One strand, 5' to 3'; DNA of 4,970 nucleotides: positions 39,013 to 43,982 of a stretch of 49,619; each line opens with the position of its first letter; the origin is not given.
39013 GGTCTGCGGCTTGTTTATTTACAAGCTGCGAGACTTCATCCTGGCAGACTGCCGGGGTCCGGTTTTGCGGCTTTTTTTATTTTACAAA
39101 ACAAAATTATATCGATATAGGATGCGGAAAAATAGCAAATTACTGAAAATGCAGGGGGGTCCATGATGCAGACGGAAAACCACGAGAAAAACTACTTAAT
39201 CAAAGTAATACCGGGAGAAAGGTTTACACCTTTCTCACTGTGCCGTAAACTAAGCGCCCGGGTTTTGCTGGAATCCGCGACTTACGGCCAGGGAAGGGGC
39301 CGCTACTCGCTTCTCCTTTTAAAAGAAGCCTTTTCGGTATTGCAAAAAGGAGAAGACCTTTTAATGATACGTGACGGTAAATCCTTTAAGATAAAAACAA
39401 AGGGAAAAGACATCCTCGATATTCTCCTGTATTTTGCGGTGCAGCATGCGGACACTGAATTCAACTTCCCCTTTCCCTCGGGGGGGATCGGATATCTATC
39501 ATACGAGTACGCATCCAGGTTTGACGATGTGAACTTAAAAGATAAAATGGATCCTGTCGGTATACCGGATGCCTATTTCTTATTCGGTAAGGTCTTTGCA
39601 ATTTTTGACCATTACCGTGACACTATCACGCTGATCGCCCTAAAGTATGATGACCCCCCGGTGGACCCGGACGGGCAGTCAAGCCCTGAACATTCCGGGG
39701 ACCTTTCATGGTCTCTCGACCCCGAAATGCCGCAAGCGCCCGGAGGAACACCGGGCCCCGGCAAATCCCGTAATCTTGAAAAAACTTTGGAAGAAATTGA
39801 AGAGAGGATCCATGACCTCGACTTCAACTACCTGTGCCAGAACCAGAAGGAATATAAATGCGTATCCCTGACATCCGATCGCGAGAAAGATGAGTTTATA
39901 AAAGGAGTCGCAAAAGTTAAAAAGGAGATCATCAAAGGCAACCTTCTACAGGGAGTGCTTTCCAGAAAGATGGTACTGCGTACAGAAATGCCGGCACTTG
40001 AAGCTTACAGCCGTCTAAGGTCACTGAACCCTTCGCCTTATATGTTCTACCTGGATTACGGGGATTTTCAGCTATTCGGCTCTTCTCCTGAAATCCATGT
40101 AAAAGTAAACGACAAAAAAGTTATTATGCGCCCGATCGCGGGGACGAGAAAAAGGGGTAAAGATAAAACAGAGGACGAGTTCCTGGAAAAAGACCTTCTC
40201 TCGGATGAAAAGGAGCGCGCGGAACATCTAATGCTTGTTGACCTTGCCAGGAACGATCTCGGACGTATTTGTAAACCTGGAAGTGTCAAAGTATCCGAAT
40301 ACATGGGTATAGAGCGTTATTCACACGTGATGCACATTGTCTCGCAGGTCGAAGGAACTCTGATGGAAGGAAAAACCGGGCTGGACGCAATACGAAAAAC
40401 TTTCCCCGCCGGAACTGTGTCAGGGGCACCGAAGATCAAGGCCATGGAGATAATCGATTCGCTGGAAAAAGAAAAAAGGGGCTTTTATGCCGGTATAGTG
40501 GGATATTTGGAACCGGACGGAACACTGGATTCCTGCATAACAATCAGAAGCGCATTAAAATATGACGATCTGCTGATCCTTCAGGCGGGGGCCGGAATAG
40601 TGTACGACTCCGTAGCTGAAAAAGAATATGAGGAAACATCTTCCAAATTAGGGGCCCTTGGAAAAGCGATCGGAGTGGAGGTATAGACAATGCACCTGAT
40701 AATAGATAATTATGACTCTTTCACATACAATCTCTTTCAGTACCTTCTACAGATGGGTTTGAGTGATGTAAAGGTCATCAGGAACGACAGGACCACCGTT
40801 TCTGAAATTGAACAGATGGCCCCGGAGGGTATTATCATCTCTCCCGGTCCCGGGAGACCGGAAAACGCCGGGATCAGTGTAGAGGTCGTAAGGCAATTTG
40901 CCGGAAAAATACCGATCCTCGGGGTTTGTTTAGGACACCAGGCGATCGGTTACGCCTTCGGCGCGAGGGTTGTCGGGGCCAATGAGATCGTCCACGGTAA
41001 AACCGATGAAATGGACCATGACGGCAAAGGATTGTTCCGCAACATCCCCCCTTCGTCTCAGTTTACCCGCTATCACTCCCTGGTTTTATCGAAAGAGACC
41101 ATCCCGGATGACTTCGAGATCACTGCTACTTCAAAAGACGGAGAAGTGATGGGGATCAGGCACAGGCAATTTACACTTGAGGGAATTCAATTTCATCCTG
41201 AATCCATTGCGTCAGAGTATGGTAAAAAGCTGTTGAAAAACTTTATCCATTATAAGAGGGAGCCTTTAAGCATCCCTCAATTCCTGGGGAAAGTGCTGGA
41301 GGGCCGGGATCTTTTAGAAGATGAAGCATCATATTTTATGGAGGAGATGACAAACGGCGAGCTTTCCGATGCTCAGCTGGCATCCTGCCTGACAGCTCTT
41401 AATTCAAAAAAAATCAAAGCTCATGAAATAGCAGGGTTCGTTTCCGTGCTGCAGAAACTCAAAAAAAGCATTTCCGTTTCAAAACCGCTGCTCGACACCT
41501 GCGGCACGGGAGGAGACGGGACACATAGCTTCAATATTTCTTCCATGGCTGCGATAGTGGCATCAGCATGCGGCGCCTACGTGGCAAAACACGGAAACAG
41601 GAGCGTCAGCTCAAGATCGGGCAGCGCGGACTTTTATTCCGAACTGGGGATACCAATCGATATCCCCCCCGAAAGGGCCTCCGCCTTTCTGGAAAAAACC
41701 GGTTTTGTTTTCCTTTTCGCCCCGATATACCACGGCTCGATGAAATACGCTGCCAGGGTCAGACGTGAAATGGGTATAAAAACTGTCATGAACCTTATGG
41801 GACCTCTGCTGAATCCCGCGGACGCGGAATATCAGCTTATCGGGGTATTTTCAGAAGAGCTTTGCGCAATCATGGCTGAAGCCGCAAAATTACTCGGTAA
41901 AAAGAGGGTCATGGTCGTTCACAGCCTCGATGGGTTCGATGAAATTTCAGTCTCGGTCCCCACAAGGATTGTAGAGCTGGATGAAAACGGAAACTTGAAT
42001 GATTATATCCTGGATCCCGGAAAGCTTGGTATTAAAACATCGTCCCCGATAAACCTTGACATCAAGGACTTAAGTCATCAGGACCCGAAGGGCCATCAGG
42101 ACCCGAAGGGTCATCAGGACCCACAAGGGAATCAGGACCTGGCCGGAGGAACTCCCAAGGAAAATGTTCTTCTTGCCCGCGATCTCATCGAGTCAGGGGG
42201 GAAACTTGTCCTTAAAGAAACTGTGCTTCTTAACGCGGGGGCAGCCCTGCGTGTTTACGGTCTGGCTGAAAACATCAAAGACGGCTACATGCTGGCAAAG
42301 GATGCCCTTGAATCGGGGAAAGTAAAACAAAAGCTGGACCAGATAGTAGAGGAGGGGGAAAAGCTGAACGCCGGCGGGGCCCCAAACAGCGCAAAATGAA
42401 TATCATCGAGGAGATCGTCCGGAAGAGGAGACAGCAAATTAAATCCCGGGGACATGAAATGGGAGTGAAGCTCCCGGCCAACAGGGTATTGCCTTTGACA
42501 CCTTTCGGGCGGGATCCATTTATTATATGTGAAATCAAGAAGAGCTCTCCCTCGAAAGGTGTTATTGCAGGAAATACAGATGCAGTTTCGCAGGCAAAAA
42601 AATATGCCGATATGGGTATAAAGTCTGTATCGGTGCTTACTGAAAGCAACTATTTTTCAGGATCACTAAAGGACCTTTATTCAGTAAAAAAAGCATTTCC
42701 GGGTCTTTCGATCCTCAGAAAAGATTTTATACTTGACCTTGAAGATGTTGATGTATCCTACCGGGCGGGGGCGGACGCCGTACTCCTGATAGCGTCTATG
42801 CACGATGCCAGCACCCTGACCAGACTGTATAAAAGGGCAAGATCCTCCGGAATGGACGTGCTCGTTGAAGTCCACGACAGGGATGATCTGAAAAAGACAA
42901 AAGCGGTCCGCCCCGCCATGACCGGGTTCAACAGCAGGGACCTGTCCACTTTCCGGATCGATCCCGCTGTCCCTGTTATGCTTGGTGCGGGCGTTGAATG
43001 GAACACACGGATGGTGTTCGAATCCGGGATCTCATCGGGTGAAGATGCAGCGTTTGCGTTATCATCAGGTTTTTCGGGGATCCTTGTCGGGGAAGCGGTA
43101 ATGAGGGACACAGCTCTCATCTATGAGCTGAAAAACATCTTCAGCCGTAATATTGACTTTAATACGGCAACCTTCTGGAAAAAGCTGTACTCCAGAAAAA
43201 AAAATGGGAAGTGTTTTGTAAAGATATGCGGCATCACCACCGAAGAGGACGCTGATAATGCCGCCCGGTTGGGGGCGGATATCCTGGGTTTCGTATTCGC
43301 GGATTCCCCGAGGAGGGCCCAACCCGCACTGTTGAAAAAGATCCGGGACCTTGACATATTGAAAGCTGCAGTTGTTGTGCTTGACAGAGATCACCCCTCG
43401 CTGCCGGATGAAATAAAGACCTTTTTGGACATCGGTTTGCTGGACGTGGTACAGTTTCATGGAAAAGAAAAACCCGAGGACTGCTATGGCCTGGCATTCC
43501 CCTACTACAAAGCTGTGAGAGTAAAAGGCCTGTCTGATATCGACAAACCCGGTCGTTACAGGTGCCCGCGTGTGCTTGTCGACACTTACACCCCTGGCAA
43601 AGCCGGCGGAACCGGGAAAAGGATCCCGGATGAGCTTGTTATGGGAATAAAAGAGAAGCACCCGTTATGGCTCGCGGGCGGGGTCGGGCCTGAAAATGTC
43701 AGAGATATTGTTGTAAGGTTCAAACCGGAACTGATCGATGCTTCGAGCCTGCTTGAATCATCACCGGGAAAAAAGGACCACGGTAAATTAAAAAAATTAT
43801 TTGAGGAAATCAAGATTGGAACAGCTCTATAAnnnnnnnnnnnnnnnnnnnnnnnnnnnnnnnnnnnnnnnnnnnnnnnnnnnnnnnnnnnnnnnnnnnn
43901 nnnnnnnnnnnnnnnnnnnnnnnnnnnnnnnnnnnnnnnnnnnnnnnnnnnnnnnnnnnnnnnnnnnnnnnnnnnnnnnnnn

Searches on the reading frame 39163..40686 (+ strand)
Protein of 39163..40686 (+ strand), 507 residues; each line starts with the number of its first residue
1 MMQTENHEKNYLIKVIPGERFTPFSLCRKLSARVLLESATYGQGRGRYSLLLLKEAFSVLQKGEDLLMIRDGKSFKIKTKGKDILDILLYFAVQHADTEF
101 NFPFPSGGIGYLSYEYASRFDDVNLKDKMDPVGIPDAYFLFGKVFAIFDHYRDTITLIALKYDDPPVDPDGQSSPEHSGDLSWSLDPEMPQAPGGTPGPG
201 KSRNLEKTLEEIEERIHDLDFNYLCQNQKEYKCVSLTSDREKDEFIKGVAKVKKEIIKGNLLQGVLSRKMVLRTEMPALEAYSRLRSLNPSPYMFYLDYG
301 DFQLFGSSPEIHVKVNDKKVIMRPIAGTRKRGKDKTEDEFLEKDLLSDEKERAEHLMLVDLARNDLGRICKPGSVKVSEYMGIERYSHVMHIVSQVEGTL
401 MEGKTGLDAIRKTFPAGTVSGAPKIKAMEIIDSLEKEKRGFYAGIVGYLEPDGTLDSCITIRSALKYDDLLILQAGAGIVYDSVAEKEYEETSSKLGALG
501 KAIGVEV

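Call 62: search_protein_families(library=pfam, proteins=[window:39163-40686:+], max_evalue=0.00001)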
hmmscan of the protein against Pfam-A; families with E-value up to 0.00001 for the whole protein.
window:39163-40686:+ (507 aa): 2 families
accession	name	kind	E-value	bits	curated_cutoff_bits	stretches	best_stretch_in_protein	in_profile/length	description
PF00425.24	Chorismate_bind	-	7.1e-91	304.7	27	1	242-495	2-257/257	chorismate binding enzyme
PF04715.19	Anth_synt_I_N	-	3.3e-20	73.2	23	1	21-157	3-140/140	Anthranilate synthase component I, N terminal region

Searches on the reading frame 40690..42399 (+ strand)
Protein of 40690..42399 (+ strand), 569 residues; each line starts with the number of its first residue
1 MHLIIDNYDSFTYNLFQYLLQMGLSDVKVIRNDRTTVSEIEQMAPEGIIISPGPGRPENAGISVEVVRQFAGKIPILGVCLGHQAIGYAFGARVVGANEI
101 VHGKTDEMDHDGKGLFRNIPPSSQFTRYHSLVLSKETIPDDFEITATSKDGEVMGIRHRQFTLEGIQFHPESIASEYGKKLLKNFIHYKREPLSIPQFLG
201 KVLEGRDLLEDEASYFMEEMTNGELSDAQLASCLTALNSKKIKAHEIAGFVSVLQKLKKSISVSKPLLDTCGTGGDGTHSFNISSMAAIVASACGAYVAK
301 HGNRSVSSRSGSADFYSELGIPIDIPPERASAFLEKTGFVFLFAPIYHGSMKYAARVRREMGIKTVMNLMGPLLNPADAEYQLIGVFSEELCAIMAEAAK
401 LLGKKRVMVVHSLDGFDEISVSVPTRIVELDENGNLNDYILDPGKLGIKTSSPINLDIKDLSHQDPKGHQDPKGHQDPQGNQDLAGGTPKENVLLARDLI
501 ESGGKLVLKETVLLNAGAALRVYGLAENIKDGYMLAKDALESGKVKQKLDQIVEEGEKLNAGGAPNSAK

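Call 62: search_protein_families(library=pfam, proteins=[window:40690-42399:+], max_evalue=0.00001)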
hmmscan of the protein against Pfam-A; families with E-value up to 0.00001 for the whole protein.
window:40690-42399:+ (569 aa): 4 families
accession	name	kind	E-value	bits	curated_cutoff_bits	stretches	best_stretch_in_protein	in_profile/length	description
PF00591.27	Glycos_transf_3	-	1.3e-78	264.6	27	2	265-455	2-190/253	Glycosyl transferase family, a/b domain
PF00117.34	GATase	-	8.3e-58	195.6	22.8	1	3-186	1-187/190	Glutamine amidotransferase class-I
PF02885.22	Glycos_trans_3N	-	1.6e-15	57.1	26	1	197-255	2-60/63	Glycosyl transferase family, helical bundle domain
PF07722.19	Peptidase_C26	-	9.6e-08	32.5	20.5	1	70-171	102-219/219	Peptidase C26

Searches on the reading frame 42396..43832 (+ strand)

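Call 62: search_protein_families(library=pfam, proteins=[window:42396-43832:+], max_evalue=0.00001)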
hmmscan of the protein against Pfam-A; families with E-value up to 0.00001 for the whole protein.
window:42396-43832:+ (478 aa): 2 families
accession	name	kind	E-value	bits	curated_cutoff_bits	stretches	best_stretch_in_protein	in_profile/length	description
PF00218.27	IGPS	-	2.1e-56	191.4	27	1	39-241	46-247/254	Indole-3-glycerol phosphate synthase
PF00697.28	PRAI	-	1.5e-25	90.5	22.7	1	275-470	1-192/193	N-(5'phosphoribosyl)anthranilate (PRA) isomerase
